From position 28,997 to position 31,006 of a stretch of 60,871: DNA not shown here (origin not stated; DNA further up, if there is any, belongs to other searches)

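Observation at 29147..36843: Inverted duplication of a two-gene module: about 570-aa GT-C protein plus overlapping 110-130-aa membrane protein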

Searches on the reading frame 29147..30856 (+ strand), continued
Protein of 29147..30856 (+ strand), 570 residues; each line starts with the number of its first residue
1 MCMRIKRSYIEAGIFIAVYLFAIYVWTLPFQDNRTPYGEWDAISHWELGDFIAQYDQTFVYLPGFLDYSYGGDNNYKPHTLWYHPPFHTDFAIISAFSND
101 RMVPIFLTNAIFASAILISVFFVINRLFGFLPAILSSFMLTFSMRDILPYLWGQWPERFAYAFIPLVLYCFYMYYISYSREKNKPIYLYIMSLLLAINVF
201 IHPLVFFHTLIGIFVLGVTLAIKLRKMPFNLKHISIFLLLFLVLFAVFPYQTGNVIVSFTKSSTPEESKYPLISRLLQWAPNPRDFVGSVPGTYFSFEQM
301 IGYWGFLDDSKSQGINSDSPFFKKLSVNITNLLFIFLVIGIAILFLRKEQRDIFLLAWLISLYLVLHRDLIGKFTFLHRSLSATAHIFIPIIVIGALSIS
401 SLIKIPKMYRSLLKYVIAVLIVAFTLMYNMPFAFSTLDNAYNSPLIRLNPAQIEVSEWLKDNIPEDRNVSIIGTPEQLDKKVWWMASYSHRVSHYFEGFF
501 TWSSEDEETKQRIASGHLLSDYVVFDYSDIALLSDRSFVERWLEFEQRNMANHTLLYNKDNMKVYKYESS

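Call 27: search_protein_families(library=pfam, proteins=[L051:2510-3130:-, L012:15230-15628:-, L039:6207-6560:-, L043:4770-5195:-, L040:8735-9154:-, L044:2412-2807:-, L030:12002-12364:-, L041:3461-3820:-, L025:13285-13638:-, L031:11940-12404:-], max_evalue=0.1)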
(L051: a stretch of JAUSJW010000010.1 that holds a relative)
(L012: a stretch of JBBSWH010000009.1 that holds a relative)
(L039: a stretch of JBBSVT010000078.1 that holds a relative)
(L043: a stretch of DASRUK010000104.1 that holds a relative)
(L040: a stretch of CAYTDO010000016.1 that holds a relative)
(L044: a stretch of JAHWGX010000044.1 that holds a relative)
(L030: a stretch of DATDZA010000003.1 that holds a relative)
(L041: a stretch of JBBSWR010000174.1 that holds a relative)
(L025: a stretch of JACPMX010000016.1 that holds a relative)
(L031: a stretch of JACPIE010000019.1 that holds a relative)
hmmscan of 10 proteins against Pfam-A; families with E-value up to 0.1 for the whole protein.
L051:2510-3130:- (207 aa): 4 families
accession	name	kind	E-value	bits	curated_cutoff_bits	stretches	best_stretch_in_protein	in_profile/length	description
PF20176.3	DUF6541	-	3.3e-05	22.8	29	1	106-178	3-73/646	Family of unknown function (DUF6541)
PF05297.16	Herpes_LMP1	-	0.011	15.5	26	1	75-199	92-218/386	Herpesvirus latent membrane protein 1 (LMP1)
PF05569.17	Peptidase_M56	-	0.018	14.7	31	1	121-198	2-81/296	BlaR1 peptidase M56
PF19865.4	DUF6338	-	0.051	13.6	26.5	1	100-158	7-69/205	Family of unknown function (DUF6338)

L012:15230-15628:- (133 aa): 2 families
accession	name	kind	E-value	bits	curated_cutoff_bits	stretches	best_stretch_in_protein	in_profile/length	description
PF01757.29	Acyl_transf_3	-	0.0061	16.1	31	1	20-130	150-266/326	Acyltransferase domain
PF13491.11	FtsK_4TM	-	0.032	14.4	23.1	1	20-124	65-162/171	4TM region of DNA translocase FtsK/SpoIIIE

L039:6207-6560:- (118 aa): 0 families

L043:4770-5195:- (142 aa): 0 families

L040:8735-9154:- (140 aa): 0 families

L044:2412-2807:- (132 aa): 2 families
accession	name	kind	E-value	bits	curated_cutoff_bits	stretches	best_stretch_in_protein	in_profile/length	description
PF07760.16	DUF1616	-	0.0064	16.1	31.6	1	45-124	16-110/307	Protein of unknown function (DUF1616)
PF01757.29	Acyl_transf_3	-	0.0081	15.7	31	1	24-126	156-256/326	Acyltransferase domain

L030:12002-12364:- (121 aa): 1 family
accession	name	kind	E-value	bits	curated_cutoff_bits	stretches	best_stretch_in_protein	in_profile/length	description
PF01757.29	Acyl_transf_3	-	0.019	14.5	31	1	13-114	153-255/326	Acyltransferase domain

L041:3461-3820:- (120 aa): 1 family
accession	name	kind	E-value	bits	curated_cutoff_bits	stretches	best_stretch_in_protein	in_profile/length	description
PF01757.29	Acyl_transf_3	-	0.042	13.4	31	1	10-114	150-255/326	Acyltransferase domain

L025:13285-13638:- (118 aa): 2 families
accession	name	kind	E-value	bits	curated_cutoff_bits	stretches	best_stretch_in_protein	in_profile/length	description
PF07760.16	DUF1616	-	0.0052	16.4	31.6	1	19-110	4-109/307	Protein of unknown function (DUF1616)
PF13755.11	Sensor_TM1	-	0.019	15.1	26.6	1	13-41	18-46/68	Sensor N-terminal transmembrane domain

L031:11940-12404:- (155 aa): 3 families
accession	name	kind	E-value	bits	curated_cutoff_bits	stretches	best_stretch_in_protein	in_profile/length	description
PF01757.29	Acyl_transf_3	-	0.0018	17.9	31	1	43-149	154-266/326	Acyltransferase domain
PF20040.4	DUF6442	-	0.0032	18.1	25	1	33-108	17-92/102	Family of unknown function (DUF6442)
PF07760.16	DUF1616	-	0.07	12.7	31.6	0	50-144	6-114/307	Protein of unknown function (DUF1616)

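Call 40: search_protein_families(library=ncbifam, proteins=[window:29147-30856:+], max_evalue=0.01)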
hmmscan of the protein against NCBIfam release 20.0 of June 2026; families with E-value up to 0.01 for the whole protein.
window:29147-30856:+ (570 aa): 0 families

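Call 43: predict_structure(alignment_id=A1)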
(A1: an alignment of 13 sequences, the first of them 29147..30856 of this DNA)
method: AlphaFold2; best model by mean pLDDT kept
length: 570 residues; sequences in the alignment: 13
mean_pLDDT: 66.2   pTM: 0.68
mean pLDDT of the five models: 66.2, 64.8, 63.8, 63.8, 63.4
residues with pLDDT >= 90: 62; 70-90: 210; 50-70: 140; < 50: 158
segments of 3 or more residues with pLDDT < 50: 29-101, 147-154, 250-252, 278-318, 365-383, 439-445
pLDDT, mean of each block of 10 residues (from residue 1): 76 90 67 36 41 40 40 35 37 38 55 79 93 91 55 55 87 86 79 83 74 89 83 82 68 51 58 55 41 43 39 44 66 80 86 86 51 35 66 89 88 91 80 57 55 81 74 58 59 57 62 67 79 67 82 88 81
secondary structure, 60 per line:
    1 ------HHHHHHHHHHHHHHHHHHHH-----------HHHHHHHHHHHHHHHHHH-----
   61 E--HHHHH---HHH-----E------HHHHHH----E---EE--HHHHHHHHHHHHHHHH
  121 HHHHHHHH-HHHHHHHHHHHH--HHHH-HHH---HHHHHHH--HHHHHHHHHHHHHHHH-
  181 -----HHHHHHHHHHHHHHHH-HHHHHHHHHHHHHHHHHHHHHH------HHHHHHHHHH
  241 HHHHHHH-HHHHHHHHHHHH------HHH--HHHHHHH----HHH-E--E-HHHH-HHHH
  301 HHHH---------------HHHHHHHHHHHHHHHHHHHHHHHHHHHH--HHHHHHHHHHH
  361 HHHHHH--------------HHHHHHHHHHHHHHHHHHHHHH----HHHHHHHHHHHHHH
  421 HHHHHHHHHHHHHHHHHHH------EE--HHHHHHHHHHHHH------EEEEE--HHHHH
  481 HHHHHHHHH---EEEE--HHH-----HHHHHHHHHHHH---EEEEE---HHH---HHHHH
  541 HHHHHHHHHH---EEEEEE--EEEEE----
elements in order: H7-26 H38-55 H64-68 H87-92 H105-128 H130-141 H144-147 H155-161 H164-179 H186-201 H203-224 H231-247 H249-260 H272-278 H292-295 H297-304 H320-347 H350-366 H381-402 H407-439 H450-462 E469-473 H476-489 E493-496 H507-518 E522-526 H536-550 E554-559 E562-566

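Call 46: fold_search(model_id=the predicted structure, library=pdb)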
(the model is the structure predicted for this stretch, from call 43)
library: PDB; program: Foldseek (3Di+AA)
matches with E <= 10: 295; with E <= 0.001: 21
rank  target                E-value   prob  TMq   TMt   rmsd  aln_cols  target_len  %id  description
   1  8b6l_I                1.1e-08  1.00  0.42  0.36  15.6       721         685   13  Subtomogram average of the human Sec61-TRAP-OSTA-translocon (released 2022-12-07)
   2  9n9j_I                3.8e-08  1.00  0.40  0.33  15.9       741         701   13  Structure of a GRP94 folding intermediate engaged with a CCDC134- and FKBP11-bound secretory translocon (released 2025-11-19)
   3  7oci_F                8.2e-08  1.00  0.43  0.39  15.6       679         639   11  Cryo-EM structure of yeast Ost6p containing oligosaccharyltransferase complex (released 2022-02-16)
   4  3wak                  8.6e-08  1.00  0.44  0.31  15.7       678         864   13  Crystal structure of the Archaeoglobus fulgidus oligosaccharyltransferase (O29867_ARCFU) in the apo form (released 2013-10-30)
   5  3waj                  1.1e-07  1.00  0.42  0.32  18.2       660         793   13  Crystal structure of the Archaeoglobus fulgidus oligosaccharyltransferase (O29867_ARCFU) complex with Zn and sulfate (released 2013-10-30)
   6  6ftg_5                1.1e-07  1.00  0.44  0.40  15.7       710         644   13  Subtomogram average of OST-containing ribosome-translocon complexes from canine rough microsomal membranes (released 2018-03-21)
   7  6ezn_F                1.1e-07  1.00  0.42  0.38  16.3       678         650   13  Cryo-EM structure of the yeast oligosaccharyltransferase (OST) complex (released 2018-01-17)
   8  8age_A                3.0e-07  1.00  0.41  0.38  14.4       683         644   12  Structure of yeast oligosaccharylransferase complex with acceptor peptide bound (released 2022-12-07)
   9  8agb_A                4.2e-07  1.00  0.42  0.38  15.0       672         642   12  Structure of yeast oligosaccharylransferase complex with lipid-linked oligosaccharide bound (released 2022-12-07)
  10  7zlg_A                4.3e-07  1.00  0.39  0.34  16.1       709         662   13  Cryo-EM structure of C-mannosyltransferase CeDPY19, in complex with acceptor peptide and bound to CMT2-Fab and anti-Fa (released 2023-01-11)
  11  7zli_A                4.5e-07  1.00  0.38  0.34  15.5       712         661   13  Cryo-EM structure of C-mannosyltransferase CeDPY19, in complex with Dol25-P-Man and bound to CMT2-Fab and anti-Fab nan (released 2023-01-11)
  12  8agc_A                4.9e-07  1.00  0.42  0.36  15.0       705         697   13  Structure of yeast oligosaccharylransferase complex with lipid-linked oligosaccharide and non-acceptor peptide bound (released 2022-12-07)
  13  6s7t_A                5.1e-07  1.00  0.43  0.36  12.7       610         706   13  Cryo-EM structure of human oligosaccharyltransferase complex OST-B (released 2019-12-18)
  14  7zlh_A                6.6e-07  1.00  0.38  0.34  16.1       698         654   13  Cryo-EM structure of C-mannosyltransferase CeDPY19, in apo state, bound to CMT2-Fab and anti-Fab nanobody (released 2023-01-11)
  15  8pn9_A                6.9e-07  1.00  0.43  0.38  13.5       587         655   14  Structure of human oligosaccharyltransferase OST-A complex bound to NGI-1 (released 2024-05-08)
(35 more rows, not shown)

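Call 53: search_protein_families(library=pfam, alignment_id=A5, max_evalue=0.1)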
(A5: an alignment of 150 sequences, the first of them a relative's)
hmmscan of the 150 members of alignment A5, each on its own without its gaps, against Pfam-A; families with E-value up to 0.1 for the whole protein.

A. member 1, L051:2510-3130:- (207 aa): 4 families
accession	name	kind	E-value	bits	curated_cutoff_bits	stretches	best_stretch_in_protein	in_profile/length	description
PF20176.3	DUF6541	-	3.3e-05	22.8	29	1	106-178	3-73/646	Family of unknown function (DUF6541)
PF05297.16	Herpes_LMP1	-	0.011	15.5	26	1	75-199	92-218/386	Herpesvirus latent membrane protein 1 (LMP1)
PF05569.17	Peptidase_M56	-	0.018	14.7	31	1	121-198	2-81/296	BlaR1 peptidase M56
PF19865.4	DUF6338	-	0.051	13.6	26.5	1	100-158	7-69/205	Family of unknown function (DUF6338)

B. families by the number of members that match (of 150 scanned): 68 families (the first 25 are shown)
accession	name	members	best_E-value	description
PF20176.3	DUF6541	27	3.3e-05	Family of unknown function (DUF6541)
PF07760.16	DUF1616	22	0.00034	Protein of unknown function (DUF1616)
PF01757.29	Acyl_transf_3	8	0.00024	Acyltransferase domain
PF11457.13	DUF3021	7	0.0014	Protein of unknown function (DUF3021)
PF24412.1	DUF7546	4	0.0022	Family of unknown function (DUF7546)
PF19865.4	DUF6338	4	0.0084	Family of unknown function (DUF6338)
PF13491.11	FtsK_4TM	3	0.0012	4TM region of DNA translocase FtsK/SpoIIIE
PF09858.14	DUF2085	3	0.0054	Predicted membrane protein (DUF2085)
PF19868.4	DUF6341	3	0.032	Family of unknown function (DUF6341)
PF20040.4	DUF6442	2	0.001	Family of unknown function (DUF6442)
PF11833.13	CPP1-like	2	0.0053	Protein CHAPERONE-LIKE PROTEIN OF POR1-like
PF11654.13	NCE101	2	0.0062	Non-classical export protein 1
PF10716.14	NdhL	2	0.011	NADH dehydrogenase transmembrane subunit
PF11375.13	DUF3177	2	0.063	Protein of unknown function (DUF3177)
PF19554.4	DUF6077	1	1.8e-05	Family of unknown function (DUF6077)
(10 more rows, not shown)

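Call 54: search_solved_structures(query=A5, max_evalue=10)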
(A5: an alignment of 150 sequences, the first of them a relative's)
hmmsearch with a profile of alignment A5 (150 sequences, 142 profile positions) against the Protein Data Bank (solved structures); distinct sequences matched with E-value up to 10: 8.
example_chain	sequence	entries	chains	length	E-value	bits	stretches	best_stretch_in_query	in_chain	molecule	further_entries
2ww9_B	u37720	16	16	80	0.16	14.7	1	70-108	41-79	PROTEIN TRANSPORT PROTEIN SSS1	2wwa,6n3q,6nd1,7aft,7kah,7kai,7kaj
2m67_A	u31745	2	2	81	0.5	13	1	89-136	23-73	MerF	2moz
8f68_B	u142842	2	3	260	0.81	12.4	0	108-134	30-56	Cytochrome bo(3) ubiquinol oxidase subunit 2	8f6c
4twd_A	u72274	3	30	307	0.84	12.3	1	54-101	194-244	Cys-loop ligand-gated ion channel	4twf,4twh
1fft_B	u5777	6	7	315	1.1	12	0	108-134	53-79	UBIQUINOL OXIDASE | Ubiquinol oxidase subunit 2 | Cytochrome bo(3) ubiquinol oxidase subunit 2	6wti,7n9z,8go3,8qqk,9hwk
2h3o_A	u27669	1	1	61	1.1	11.9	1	96-133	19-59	MerF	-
7xmc_B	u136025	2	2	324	1.2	11.9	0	108-134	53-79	Ubiquinol oxidase subunit 2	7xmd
7cub_B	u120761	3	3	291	1.2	11.8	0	108-134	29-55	Cytochrome bo(3) ubiquinol oxidase subunit 2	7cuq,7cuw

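Call 55: search_solved_structures(query=A1, max_evalue=10)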
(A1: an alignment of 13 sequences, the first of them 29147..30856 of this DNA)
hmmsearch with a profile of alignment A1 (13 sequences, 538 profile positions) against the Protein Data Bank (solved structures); distinct sequences matched with E-value up to 10: 0.
